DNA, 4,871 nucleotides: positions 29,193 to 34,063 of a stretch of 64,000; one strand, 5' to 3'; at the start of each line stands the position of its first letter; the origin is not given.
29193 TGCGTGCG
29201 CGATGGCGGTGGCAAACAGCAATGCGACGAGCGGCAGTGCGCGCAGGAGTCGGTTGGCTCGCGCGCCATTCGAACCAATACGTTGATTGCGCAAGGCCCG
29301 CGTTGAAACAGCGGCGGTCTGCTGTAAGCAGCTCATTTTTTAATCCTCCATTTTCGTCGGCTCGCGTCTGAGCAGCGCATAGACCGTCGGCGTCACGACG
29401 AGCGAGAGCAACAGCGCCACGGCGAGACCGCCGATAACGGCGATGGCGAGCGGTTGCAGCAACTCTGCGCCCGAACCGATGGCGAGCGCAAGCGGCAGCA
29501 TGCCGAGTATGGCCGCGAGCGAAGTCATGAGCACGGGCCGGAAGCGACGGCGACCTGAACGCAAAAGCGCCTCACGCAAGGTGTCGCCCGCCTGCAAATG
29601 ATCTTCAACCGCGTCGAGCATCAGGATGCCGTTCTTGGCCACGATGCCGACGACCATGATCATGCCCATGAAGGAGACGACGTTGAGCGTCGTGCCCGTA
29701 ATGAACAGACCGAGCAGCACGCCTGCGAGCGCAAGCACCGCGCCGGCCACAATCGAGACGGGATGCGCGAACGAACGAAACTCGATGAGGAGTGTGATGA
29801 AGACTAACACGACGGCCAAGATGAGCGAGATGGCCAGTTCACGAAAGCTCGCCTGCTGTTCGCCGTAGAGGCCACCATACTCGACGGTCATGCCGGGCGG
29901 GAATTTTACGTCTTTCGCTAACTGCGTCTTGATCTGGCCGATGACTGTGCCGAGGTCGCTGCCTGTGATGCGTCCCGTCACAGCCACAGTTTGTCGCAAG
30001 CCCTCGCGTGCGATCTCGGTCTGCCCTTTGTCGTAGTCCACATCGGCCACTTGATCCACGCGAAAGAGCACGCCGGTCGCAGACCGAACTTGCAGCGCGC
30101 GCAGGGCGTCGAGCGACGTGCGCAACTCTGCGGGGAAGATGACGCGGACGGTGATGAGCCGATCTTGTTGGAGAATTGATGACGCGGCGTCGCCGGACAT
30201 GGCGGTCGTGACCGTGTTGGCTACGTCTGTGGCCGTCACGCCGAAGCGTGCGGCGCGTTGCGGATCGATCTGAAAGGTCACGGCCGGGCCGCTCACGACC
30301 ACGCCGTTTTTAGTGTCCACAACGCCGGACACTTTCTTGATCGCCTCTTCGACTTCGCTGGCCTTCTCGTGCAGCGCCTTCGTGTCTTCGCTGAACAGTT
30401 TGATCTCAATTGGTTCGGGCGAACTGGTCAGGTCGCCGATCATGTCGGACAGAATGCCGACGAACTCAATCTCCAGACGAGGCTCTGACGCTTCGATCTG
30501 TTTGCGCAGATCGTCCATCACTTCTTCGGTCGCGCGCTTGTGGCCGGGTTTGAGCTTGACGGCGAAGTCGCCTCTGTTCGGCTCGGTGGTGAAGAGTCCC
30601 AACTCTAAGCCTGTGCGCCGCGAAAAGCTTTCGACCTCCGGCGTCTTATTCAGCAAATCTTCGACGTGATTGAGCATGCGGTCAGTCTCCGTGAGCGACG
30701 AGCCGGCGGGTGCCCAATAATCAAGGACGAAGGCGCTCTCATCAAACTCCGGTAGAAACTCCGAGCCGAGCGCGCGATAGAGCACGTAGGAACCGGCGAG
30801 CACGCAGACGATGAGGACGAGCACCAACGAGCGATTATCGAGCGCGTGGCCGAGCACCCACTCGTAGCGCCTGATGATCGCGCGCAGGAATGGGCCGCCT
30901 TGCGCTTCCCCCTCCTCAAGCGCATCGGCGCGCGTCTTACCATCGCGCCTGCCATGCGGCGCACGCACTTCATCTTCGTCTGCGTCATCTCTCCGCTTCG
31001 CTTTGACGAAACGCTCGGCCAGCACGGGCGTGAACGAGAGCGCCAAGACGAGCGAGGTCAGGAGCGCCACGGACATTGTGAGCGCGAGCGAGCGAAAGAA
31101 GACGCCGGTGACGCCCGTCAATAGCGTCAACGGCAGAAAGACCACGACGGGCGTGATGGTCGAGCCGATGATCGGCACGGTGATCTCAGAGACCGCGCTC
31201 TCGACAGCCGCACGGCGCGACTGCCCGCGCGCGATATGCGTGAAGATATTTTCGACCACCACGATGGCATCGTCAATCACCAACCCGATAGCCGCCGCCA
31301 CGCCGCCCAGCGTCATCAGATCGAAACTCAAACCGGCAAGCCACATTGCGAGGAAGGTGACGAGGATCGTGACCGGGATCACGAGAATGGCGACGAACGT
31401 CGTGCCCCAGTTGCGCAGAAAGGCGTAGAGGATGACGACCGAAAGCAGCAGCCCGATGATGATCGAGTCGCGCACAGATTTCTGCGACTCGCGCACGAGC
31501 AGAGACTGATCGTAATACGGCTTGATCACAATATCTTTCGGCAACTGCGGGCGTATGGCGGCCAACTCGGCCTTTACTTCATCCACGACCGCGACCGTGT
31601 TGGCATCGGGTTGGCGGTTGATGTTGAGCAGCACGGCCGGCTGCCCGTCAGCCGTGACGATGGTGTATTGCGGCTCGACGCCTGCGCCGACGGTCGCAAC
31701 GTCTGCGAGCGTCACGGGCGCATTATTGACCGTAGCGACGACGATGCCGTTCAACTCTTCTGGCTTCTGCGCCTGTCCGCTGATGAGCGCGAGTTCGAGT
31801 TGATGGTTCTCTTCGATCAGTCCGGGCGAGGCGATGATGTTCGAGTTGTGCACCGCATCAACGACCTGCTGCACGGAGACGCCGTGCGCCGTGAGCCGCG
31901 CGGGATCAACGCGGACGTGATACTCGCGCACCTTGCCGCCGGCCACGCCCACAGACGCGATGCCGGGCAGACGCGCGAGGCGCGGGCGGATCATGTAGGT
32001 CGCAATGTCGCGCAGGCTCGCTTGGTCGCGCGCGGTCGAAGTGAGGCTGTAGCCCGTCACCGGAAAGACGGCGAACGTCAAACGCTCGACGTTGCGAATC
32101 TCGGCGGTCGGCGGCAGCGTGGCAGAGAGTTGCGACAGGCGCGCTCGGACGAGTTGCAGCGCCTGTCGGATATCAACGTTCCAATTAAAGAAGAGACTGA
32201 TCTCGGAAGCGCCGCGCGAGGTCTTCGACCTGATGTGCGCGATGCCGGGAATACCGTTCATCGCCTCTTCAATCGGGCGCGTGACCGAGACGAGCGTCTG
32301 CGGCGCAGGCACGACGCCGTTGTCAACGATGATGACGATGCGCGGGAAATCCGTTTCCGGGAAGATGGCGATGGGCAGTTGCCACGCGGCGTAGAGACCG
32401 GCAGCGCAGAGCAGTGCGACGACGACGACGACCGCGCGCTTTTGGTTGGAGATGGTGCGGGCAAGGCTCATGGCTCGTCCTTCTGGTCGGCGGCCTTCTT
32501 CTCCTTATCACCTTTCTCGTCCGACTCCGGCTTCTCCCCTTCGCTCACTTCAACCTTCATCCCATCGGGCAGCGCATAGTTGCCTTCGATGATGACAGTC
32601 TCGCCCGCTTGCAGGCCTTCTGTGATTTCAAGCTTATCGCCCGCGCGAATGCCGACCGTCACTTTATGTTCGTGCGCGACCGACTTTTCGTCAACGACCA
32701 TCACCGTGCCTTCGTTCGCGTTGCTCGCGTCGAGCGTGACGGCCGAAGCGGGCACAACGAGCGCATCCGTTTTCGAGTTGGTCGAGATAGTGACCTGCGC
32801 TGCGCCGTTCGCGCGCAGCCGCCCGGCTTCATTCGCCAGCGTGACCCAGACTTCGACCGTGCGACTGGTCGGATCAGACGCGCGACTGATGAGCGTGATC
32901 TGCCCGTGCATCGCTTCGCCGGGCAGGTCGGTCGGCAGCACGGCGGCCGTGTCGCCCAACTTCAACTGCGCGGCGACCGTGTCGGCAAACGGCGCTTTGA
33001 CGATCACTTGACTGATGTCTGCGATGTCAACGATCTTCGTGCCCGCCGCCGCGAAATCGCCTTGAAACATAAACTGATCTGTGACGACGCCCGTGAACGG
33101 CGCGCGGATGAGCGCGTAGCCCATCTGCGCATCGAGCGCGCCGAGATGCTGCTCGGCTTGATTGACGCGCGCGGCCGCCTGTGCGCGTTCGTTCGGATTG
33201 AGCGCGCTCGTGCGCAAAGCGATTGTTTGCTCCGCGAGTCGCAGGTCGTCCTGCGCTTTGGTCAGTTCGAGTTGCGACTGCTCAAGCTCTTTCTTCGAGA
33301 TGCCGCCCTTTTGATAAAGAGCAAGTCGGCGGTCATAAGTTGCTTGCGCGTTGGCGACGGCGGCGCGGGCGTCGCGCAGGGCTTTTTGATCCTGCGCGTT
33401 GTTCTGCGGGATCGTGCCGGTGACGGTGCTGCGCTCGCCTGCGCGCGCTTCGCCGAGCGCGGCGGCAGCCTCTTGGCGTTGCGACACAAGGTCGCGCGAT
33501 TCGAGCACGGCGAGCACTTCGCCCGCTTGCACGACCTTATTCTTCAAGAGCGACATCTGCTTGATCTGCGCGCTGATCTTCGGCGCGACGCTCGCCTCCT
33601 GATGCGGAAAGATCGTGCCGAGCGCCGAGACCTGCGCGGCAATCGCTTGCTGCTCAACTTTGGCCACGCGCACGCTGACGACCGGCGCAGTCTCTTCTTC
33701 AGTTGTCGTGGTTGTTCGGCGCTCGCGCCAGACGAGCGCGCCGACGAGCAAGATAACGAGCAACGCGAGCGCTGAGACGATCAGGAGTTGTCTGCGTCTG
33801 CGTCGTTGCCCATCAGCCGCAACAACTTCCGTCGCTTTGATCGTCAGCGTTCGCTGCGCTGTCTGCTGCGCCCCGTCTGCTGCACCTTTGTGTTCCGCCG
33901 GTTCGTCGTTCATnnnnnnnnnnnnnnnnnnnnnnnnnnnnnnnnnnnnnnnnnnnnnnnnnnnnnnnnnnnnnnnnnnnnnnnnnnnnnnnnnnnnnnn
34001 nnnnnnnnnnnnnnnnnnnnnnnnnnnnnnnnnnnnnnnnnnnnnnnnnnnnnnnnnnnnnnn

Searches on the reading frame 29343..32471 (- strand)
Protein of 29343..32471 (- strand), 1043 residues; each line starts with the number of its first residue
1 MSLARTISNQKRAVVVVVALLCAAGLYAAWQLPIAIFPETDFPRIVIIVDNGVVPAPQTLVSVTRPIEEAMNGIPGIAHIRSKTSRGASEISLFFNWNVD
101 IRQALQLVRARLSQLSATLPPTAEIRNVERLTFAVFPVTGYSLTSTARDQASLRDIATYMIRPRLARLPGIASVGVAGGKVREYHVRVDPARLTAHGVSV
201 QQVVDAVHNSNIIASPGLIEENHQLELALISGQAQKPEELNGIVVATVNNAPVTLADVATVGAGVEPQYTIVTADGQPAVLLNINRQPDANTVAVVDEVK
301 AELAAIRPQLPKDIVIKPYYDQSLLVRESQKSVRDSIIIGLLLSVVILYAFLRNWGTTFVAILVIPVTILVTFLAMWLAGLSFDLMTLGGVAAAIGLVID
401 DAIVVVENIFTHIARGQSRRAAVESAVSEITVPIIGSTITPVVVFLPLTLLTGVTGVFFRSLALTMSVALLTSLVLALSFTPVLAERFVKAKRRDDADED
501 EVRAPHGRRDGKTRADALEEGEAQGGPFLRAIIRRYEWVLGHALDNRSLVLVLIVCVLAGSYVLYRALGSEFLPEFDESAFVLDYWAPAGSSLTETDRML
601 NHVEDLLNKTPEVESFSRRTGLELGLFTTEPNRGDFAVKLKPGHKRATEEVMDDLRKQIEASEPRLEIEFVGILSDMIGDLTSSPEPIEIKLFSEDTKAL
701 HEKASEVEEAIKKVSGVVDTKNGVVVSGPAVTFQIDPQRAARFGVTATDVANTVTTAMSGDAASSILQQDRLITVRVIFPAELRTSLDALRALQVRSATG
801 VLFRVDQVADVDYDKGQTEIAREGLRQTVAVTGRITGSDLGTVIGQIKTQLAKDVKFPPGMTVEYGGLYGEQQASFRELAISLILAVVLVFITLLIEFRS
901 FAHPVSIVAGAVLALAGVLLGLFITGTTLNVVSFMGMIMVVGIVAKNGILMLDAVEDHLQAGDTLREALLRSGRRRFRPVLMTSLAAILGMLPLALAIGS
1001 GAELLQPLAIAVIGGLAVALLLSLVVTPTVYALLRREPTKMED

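Call 48: search_protein_families(library=pfam, proteins=[window:29343-32471:-], max_evalue=0.00001)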
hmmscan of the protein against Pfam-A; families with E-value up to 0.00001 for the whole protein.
window:29343-32471:- (1043 aa): 3 families
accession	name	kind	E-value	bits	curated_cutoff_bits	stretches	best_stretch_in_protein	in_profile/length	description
PF00873.25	ACR_tran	-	6.8e-247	822.3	28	1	9-1034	7-1020/1021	AcrB/AcrD/AcrF family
PF03176.21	MMPL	-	5e-09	36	20.5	1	843-1037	106-305/333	MMPL family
PF02355.23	SecD_SecF_C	-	1.3e-06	28.4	20.5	1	876-1035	30-187/189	Protein export membrane protein SecD/SecF, C-terminal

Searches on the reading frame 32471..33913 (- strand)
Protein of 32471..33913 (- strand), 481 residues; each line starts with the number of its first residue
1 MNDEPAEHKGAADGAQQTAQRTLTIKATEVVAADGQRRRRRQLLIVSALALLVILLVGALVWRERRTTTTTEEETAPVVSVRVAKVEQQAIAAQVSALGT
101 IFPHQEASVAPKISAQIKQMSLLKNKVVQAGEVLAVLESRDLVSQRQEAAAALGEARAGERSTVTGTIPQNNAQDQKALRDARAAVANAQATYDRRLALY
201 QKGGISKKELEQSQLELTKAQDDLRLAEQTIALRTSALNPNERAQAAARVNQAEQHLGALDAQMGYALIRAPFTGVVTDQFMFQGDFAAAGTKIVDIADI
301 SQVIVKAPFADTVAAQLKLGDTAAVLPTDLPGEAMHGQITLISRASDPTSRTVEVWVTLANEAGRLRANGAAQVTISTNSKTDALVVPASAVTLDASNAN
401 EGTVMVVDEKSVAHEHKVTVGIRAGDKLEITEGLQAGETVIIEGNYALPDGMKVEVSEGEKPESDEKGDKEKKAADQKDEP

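Call 48: search_protein_families(library=pfam, proteins=[window:32471-33913:-], max_evalue=0.00001)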
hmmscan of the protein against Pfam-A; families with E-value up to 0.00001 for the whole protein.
window:32471-33913:- (481 aa): 2 families
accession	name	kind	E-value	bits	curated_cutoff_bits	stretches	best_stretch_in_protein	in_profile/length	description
PF16576.10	HlyD_D23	-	1.2e-22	80.7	30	1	93-369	4-211/214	Barrel-sandwich domain of CusB or HlyD membrane-fusion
PF13437.12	HlyD_3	-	1.4e-12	48.7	22.2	1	269-363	2-97/106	HlyD family secretion protein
